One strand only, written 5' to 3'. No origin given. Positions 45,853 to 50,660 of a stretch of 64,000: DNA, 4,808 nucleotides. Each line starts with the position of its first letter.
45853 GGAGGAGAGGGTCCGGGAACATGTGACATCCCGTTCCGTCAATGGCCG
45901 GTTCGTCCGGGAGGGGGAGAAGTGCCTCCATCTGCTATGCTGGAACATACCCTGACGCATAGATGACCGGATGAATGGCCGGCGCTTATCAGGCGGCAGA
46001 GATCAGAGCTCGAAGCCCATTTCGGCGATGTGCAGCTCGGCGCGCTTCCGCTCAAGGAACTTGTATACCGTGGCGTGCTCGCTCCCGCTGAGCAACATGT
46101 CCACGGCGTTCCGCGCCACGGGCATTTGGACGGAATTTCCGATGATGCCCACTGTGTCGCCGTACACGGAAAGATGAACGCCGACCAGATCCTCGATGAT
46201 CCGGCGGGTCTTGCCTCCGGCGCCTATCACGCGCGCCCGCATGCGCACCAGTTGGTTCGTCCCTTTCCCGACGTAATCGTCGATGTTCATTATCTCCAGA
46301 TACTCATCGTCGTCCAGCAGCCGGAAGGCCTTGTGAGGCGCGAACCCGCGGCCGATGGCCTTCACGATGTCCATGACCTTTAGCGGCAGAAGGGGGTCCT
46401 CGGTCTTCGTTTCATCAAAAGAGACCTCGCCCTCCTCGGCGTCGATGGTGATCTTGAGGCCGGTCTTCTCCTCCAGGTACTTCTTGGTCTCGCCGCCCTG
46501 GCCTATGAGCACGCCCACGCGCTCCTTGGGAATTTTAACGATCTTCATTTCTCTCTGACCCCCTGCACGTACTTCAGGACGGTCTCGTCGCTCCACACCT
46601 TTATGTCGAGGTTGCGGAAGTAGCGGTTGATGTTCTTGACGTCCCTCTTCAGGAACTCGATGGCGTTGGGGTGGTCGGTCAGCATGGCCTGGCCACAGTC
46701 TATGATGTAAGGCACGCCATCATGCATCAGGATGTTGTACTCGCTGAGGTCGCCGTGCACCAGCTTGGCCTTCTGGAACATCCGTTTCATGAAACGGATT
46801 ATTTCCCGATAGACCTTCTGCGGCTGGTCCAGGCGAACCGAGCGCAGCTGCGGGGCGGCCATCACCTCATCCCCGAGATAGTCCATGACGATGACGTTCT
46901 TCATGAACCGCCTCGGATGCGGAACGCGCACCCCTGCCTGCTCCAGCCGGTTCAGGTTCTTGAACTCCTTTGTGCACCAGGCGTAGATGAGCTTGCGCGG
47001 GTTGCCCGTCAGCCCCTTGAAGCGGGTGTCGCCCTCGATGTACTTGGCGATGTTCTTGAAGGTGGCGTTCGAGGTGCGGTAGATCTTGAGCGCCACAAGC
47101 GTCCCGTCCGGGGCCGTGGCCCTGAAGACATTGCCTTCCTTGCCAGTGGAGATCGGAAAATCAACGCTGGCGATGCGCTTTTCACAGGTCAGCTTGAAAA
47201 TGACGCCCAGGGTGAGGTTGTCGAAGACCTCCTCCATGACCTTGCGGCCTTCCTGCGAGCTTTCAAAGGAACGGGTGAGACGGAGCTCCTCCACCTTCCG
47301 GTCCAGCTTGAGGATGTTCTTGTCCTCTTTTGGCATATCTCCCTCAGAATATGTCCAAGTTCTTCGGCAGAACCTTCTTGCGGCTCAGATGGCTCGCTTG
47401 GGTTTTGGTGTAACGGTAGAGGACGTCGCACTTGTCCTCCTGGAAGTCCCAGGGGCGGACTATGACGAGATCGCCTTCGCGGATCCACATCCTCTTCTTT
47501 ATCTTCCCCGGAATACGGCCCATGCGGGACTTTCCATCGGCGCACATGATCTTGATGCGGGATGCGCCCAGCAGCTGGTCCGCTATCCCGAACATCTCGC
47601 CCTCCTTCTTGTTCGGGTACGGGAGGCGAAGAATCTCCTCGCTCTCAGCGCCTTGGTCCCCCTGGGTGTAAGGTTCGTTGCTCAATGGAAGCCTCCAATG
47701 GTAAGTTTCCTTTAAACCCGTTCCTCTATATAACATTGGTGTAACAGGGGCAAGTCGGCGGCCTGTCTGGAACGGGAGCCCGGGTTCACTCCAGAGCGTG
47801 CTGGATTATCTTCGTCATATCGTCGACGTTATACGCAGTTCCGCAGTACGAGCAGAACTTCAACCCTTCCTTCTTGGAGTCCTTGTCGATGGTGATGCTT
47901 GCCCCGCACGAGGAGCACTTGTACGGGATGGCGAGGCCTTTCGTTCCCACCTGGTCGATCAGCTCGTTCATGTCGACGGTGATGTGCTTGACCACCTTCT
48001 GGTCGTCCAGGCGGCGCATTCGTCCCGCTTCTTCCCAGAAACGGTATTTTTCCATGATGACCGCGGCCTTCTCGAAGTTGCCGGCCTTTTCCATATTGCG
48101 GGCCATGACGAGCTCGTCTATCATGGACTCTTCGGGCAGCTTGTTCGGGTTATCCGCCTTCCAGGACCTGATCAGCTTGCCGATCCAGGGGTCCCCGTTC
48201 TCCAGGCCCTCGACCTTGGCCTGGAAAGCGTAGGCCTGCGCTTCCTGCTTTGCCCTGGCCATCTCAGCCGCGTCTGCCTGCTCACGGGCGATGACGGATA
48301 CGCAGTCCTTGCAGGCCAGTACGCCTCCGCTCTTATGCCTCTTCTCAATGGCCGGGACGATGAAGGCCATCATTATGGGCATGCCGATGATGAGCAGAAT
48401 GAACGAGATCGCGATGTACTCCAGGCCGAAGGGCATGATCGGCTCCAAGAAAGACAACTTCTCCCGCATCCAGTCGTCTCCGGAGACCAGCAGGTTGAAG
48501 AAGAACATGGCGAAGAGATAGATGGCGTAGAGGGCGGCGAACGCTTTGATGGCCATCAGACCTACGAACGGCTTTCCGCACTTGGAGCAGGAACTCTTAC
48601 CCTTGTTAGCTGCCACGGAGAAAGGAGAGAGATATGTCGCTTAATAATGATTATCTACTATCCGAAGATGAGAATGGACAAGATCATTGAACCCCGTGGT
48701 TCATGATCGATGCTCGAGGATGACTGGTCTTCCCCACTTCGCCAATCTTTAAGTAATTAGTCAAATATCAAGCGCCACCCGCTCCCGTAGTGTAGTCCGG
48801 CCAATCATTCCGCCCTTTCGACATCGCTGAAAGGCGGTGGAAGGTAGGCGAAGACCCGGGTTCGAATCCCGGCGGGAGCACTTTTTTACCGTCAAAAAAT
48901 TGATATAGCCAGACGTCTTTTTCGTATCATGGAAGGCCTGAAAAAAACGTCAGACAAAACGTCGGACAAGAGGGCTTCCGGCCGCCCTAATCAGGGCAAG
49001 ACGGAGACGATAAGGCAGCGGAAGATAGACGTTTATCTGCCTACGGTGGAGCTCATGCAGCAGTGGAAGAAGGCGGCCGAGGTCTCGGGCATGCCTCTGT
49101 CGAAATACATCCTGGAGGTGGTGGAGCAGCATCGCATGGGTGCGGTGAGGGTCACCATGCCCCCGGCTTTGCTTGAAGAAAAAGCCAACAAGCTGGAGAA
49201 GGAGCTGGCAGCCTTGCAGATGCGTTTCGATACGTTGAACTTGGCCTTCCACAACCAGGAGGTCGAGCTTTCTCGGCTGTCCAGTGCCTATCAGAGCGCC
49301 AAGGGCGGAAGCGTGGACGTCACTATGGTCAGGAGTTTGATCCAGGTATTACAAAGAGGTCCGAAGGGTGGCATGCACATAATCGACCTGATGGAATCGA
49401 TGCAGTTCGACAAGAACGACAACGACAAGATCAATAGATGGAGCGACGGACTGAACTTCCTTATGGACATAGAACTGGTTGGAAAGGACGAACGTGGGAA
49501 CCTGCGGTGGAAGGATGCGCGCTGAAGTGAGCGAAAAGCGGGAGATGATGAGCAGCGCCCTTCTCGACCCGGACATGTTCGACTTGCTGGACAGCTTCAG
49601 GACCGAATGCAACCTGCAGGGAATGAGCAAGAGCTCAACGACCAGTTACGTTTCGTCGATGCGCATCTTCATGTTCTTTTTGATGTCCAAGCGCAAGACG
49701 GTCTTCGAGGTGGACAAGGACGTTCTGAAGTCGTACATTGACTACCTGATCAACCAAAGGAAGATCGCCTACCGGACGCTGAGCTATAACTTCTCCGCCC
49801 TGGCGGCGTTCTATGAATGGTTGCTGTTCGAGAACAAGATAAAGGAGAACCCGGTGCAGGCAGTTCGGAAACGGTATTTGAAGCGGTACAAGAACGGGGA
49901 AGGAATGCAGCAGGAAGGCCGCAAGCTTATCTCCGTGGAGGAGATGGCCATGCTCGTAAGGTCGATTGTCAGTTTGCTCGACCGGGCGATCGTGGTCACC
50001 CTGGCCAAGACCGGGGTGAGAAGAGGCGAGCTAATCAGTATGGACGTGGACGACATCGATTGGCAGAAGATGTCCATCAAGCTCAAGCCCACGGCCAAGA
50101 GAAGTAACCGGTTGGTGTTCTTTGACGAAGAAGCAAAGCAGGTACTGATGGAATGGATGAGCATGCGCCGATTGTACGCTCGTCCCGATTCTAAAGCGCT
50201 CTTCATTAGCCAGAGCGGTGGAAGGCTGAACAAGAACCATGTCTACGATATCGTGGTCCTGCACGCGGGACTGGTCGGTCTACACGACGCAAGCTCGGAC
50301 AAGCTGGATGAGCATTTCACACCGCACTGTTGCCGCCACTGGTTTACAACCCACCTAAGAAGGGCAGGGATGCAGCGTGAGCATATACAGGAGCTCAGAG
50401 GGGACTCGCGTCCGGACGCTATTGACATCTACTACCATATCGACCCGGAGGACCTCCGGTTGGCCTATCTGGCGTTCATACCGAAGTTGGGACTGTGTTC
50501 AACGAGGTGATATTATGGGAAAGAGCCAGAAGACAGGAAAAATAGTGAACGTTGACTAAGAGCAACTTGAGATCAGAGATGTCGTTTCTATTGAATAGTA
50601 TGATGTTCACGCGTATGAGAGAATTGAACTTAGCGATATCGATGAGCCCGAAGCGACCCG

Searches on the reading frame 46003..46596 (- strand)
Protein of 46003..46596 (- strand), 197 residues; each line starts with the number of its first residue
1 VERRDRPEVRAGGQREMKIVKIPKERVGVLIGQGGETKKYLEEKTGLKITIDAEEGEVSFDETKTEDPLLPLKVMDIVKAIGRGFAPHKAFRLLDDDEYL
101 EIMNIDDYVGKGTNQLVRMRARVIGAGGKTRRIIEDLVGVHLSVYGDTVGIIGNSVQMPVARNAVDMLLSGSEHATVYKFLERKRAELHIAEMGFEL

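Call 43: search_protein_families(library=ncbifam, proteins=[window:46003-46596:-], max_evalue=0.01)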
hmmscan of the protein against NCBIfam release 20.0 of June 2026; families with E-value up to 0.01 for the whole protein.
window:46003-46596:- (197 aa): 14 families
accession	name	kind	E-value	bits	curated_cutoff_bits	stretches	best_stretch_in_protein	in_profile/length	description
NF010327.0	PRK13763.1-2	equivalog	8.8e-67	224.5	240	1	15-193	5-182/192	putative RNA-processing protein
NF010331.0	PRK13763.2-1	subfamily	2.9e-64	216.4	245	1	13-193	4-182/187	putative RNA-processing protein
TIGR03665.1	arCOG04150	hypoth_equivalog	3.3e-63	212.5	114.2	1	20-192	2-172/173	arCOG04150 universal archaeal KH domain protein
NF010330.0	PRK13763.1-5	equivalog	3.7e-60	203.3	376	1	13-190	33-211/220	putative RNA-processing protein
NF010333.0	PRK13763.2-4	equivalog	4.2e-58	196.3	252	1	17-193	2-176/179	putative RNA-processing protein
NF010332.0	PRK13763.2-2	equivalog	1.8e-54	184.6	270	1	20-190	5-172/179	putative RNA-processing protein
NF010329.0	PRK13763.1-4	equivalog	5.6e-53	179.4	277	1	17-195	1-177/182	putative RNA-processing protein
NF010328.0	PRK13763.1-3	equivalog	3.9e-50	170.3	194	1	17-189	16-189/197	putative RNA-processing protein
NF010334.0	PRK13763.2-5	equivalog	5.9e-50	169.7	303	1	20-193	7-176/179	putative RNA-processing protein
NF010326.0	PRK13763.1-1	equivalog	1.2e-38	132.6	247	1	68-190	46-168/186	putative RNA-processing protein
NF008805.1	PRK11824.1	equivalog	4.7e-07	28.6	471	1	17-66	546-594/683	polyribonucleotide nucleotidyltransferase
TIGR03591.1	polynuc_phos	equivalog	8e-06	24.5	525.05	1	17-65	552-599/689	polyribonucleotide nucleotidyltransferase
TIGR02696.1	pppGpp_PNP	exception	0.0014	17.1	1106.75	0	17-62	580-624/720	guanosine pentaphosphate synthetase I/polyribonucleotide nucleotidyltransferase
TIGR03319.1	RNase_Y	equivalog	0.0042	15.6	454.35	0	119-166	215-265/514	ribonuclease Y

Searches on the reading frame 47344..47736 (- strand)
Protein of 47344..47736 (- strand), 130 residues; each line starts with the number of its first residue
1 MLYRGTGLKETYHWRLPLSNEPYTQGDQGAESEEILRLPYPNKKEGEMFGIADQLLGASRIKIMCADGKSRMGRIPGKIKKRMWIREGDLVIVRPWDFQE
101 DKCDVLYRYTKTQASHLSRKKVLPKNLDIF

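Call 43: search_protein_families(library=ncbifam, proteins=[window:47344-47736:-], max_evalue=0.01)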
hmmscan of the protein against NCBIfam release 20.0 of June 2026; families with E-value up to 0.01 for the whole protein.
window:47344-47736:- (130 aa): 6 families
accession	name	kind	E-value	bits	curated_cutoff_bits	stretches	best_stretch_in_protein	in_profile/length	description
NF003084.0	PRK04012.1-3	subfamily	8.6e-43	144.4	91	1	30-125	6-102/104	translation initiation factor IF-1A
NF003085.0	PRK04012.1-5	subfamily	4.1e-40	136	92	1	27-123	11-107/108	translation initiation factor IF-1A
TIGR00523.1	eIF-1A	equivalog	5.1e-38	129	102.9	1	31-124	4-97/98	translation initiation factor eIF-1A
NF003082.0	PRK04012.1-1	equivalog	6.4e-32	109.4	108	1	39-126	14-101/110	translation initiation factor aIF-1A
NF003086.0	PRK04012.2-2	equivalog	6.8e-30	103.3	202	1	27-123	8-103/116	translation initiation factor IF-1A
NF003083.0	PRK04012.1-2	subfamily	1.6e-28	98.4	130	1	36-119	10-89/94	translation initiation factor aIF-1A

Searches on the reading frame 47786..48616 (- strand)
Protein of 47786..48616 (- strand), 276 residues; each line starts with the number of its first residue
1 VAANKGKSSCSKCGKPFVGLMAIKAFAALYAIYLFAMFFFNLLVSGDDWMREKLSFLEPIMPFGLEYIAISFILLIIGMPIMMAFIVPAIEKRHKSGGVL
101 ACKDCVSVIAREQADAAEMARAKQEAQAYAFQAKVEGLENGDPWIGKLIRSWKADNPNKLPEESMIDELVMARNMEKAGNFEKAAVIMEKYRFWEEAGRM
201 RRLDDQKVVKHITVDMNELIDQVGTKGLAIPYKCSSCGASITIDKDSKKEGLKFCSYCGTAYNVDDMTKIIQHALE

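Call 42: search_protein_families(library=pfam, proteins=[window:47786-48616:-], max_evalue=0.01)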
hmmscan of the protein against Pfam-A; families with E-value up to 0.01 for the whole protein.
window:47786-48616:- (276 aa): 3 families
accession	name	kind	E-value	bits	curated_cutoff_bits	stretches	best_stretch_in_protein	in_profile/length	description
PF13240.11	Zn_Ribbon_1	-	0.0024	18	25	0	253-261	14-22/23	zinc-ribbon domain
PF13717.11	Zn_ribbon_4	-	0.0091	16.4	30.3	0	255-266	5-16/36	zinc-ribbon domain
PF21344.3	Zn_ribbon_LysW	-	0.0093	16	27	1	233-264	2-33/46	Alpha-aminoadipate carrier protein LysW-like, globular domain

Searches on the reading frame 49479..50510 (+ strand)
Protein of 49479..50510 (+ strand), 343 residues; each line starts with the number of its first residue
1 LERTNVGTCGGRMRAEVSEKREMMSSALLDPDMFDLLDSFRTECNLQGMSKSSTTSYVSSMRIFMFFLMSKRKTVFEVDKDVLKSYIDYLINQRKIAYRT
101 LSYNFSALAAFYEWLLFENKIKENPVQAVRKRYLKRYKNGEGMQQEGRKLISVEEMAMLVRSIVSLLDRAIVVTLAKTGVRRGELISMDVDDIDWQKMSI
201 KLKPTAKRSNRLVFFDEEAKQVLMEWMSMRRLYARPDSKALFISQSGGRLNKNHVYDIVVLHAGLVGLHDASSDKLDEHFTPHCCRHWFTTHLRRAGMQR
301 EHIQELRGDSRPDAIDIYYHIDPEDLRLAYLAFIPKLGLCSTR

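Call 7: search_protein_families(library=pfam, proteins=[window:49479-50510:+], max_evalue=0.01)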
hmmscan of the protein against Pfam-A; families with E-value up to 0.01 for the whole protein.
window:49479-50510:+ (343 aa): 4 families
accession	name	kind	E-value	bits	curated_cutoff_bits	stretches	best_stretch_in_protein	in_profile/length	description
PF00589.27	Phage_integrase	-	1.1e-24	87.5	27.1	1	165-323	21-170/172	Phage integrase family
PF13495.12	Phage_int_SAM_4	-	1e-12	48.7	27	1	36-116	1-79/85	Phage integrase, N-terminal SAM-like domain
PF13102.12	Phage_int_SAM_5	-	1e-05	26.2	22.3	1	33-127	2-94/98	Phage integrase SAM-like domain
PF02899.23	Phage_int_SAM_1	-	0.00057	20.6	22.3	1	47-117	12-81/83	Phage integrase, N-terminal SAM-like domain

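Call 8: search_protein_families(library=padloc, proteins=[window:49479-50510:+], max_evalue=0.01)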
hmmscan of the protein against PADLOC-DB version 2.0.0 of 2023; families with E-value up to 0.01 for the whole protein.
window:49479-50510:+ (343 aa): 0 families

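Call 43: search_protein_families(library=ncbifam, proteins=[window:49479-50510:+], max_evalue=0.01)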
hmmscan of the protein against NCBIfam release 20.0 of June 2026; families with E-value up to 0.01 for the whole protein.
window:49479-50510:+ (343 aa): 10 families
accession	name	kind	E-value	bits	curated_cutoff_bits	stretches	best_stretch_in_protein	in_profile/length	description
NF040815.2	recomb_XerA_Arch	equivalog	1.8e-45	155.6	220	1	39-330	2-263/263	site-specific tyrosine recombinase/integron integrase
TIGR02224.1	recomb_XerC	equivalog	7.8e-37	127.2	335.15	1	47-336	11-292/295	tyrosine recombinase XerC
TIGR02225.1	recomb_XerD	equivalog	1.9e-33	116.1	329.6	1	47-335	11-288/290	site-specific tyrosine recombinase XerD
NF001399.0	PRK00283.1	subfamily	8.9e-30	103.9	279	1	47-335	20-297/300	tyrosine recombinase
NF002331.0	PRK01287.1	subfamily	6.5e-22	78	371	1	36-326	29-317/365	site-specific tyrosine recombinase XerC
TIGR02249.1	integrase_gron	subfamily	1.3e-16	60.9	265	2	36-240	1-190/315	integron integrase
NF003462.0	PRK05084.1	equivalog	5.6e-15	54.9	267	1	168-327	197-350/360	tyrosine recombinase XerS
NF007370.0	PRK09870.1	subfamily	3.5e-08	33.3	221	1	176-308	42-166/200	tyrosine-type DNA invertase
NF011946.0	PRK15417.1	equivalog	1.5e-07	30.9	435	1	248-321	245-315/337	integron integrase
NF007371.0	PRK09871.1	subfamily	0.00011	21.8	222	1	168-307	28-160/198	tyrosine-type DNA invertase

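Call 44: search_protein_families(library=phrogs, proteins=[window:49479-50510:+], max_evalue=0.1)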
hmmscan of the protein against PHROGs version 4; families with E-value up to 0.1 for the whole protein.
window:49479-50510:+ (343 aa): 5 families
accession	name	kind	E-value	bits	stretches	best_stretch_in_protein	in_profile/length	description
phrog_1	-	integration and excision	1.7e-40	140.9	1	35-338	168-452/611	integrase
phrog_216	-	integration and excision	3.4e-27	96.3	1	104-333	18-236/301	integrase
phrog_5830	-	integration and excision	6e-06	26.7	1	105-224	69-187/318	integrase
phrog_23271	-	unknown function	0.00049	21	1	279-319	8-48/67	-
phrog_34557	-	integration and excision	0.041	14.6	0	278-322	123-167/183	integrase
